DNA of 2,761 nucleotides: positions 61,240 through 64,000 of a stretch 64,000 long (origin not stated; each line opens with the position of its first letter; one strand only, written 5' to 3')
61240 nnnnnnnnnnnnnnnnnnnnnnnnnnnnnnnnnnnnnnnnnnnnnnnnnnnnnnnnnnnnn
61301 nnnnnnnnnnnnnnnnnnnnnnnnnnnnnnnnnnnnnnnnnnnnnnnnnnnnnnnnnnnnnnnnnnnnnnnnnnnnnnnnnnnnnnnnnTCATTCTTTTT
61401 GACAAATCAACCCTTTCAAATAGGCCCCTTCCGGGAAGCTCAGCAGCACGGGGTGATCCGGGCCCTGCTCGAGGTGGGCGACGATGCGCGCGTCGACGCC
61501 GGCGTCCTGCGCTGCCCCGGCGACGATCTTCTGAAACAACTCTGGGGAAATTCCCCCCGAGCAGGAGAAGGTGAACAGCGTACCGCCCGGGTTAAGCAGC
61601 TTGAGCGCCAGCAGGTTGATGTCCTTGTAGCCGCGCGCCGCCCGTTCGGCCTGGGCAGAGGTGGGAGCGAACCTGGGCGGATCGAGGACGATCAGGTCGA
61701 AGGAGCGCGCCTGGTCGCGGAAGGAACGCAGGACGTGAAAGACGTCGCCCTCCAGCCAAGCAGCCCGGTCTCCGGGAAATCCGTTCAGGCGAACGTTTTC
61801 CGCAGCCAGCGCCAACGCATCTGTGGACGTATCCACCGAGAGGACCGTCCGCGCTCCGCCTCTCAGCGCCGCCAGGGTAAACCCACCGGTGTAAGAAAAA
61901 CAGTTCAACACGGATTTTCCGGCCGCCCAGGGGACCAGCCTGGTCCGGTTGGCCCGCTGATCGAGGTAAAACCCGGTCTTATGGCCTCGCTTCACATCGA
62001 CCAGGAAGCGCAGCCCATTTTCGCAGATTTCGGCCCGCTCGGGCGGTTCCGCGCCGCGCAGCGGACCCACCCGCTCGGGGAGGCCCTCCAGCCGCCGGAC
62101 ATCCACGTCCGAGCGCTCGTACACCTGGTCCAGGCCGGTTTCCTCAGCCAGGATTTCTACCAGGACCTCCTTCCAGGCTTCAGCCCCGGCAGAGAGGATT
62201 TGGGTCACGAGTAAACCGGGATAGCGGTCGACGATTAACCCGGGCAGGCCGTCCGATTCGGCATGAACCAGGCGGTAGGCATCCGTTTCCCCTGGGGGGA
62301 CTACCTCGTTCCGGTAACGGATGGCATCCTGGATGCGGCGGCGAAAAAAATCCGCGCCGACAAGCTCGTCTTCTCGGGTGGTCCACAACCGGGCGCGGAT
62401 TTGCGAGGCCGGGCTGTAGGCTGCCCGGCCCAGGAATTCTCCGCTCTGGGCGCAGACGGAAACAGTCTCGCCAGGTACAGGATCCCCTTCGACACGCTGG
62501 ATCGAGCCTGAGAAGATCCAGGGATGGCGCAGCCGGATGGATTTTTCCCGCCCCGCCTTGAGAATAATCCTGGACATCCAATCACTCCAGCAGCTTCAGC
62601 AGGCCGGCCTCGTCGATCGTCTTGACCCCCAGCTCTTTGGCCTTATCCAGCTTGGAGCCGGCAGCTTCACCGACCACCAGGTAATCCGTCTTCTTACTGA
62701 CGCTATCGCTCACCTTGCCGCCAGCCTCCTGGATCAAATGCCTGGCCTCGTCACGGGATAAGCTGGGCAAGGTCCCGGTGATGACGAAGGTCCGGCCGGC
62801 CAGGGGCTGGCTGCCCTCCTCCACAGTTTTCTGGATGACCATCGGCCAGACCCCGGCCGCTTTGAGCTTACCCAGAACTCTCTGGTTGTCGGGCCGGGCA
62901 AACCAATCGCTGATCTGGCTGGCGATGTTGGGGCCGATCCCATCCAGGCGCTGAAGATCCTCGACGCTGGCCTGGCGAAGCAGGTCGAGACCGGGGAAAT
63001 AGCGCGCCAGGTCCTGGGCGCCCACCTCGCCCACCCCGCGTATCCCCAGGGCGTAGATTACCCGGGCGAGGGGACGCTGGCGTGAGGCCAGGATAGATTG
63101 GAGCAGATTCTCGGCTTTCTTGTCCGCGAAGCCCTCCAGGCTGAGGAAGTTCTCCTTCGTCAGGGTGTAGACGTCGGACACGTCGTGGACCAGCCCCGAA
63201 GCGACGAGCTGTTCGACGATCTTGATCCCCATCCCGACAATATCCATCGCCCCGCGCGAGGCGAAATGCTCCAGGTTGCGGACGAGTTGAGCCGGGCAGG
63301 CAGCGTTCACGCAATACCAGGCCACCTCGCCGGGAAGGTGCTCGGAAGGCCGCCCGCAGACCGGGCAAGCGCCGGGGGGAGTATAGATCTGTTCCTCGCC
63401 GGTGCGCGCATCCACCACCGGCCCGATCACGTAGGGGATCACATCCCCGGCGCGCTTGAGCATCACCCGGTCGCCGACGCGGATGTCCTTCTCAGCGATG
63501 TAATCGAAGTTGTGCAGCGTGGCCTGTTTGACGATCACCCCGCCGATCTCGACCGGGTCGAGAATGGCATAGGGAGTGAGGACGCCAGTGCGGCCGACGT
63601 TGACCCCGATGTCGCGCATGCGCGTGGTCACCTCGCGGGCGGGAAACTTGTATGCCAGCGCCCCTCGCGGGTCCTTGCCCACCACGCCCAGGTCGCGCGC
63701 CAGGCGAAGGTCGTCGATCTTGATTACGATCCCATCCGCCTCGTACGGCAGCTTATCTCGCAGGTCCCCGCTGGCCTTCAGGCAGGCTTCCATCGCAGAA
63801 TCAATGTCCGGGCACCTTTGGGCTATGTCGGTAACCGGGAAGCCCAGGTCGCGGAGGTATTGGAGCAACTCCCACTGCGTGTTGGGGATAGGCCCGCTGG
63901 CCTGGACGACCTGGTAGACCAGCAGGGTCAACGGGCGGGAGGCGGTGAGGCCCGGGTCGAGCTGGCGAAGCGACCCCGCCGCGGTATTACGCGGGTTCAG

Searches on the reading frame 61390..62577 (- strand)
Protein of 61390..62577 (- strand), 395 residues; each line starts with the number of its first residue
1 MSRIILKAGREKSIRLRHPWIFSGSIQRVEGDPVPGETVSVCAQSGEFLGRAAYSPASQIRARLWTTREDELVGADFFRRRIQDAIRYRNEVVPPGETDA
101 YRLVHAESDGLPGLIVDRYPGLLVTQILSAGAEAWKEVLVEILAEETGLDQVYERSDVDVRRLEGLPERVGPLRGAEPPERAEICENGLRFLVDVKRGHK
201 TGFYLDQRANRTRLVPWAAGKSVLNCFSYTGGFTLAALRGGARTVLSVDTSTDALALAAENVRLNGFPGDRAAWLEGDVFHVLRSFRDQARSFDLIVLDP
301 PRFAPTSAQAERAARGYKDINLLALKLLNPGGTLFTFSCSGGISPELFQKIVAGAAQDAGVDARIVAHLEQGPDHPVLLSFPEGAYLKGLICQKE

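Call 69: search_protein_families(library=pfam, proteins=[window:61390-62577:-], max_evalue=0.00001)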
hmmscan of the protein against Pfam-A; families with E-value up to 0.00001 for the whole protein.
window:61390-62577:- (395 aa): 5 families
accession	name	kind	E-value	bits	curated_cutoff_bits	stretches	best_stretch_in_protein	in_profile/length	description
PF10672.15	Methyltrans_SAM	-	4.1e-28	98.9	27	1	176-354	80-254/286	S-adenosylmethionine-dependent methyltransferase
PF17785.7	PUA_3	-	2.9e-20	72.3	22.6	1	4-66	1-63/64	PUA-like domain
PF03602.21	Cons_hypoth95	-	1.2e-07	32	24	1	219-301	41-122/182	Conserved hypothetical protein 95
PF02475.24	TRM5-TYW2_MTfase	-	1.1e-06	29.1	28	1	186-297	5-109/164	TRM5/TYW2 methyltransferase domain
PF09445.16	Methyltransf_15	-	5.5e-06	26.5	22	1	222-302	3-81/165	RNA cap guanine-N2 methyltransferase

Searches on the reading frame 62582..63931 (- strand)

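Call 70: search_protein_families(library=pfam, proteins=[window:62582-63931:-], max_evalue=0.00001)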
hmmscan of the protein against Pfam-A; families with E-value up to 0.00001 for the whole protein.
window:62582-63931:- (449 aa): 7 families
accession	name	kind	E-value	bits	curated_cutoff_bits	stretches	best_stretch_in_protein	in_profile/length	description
PF03120.22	DNA_ligase_OB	-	7.3e-32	109.5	32.9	1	102-179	1-78/79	NAD-dependent DNA ligase OB-fold domain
PF12826.13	HHH_2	-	1.2e-21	77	27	1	290-352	1-63/64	Helix-hairpin-helix motif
PF01653.23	DNA_ligase_aden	-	2.7e-19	70.1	27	1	3-99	156-253/253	NAD-dependent DNA ligase adenylation domain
PF00533.33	BRCT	-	5.4e-17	62.2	21.3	1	374-447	3-77/78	BRCA1 C Terminus (BRCT) domain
PF14520.12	HHH_5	-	2.7e-09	37.8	27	0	295-340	5-51/57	Helix-hairpin-helix domain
PF03119.21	DNA_ligase_ZBD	-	3.5e-08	33.6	25.8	1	189-214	2-27/27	NAD-dependent DNA ligase C4 zinc finger domain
PF12738.14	PTCB-BRCT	-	1.6e-07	31.6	22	1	392-439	12-59/63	twin BRCT domain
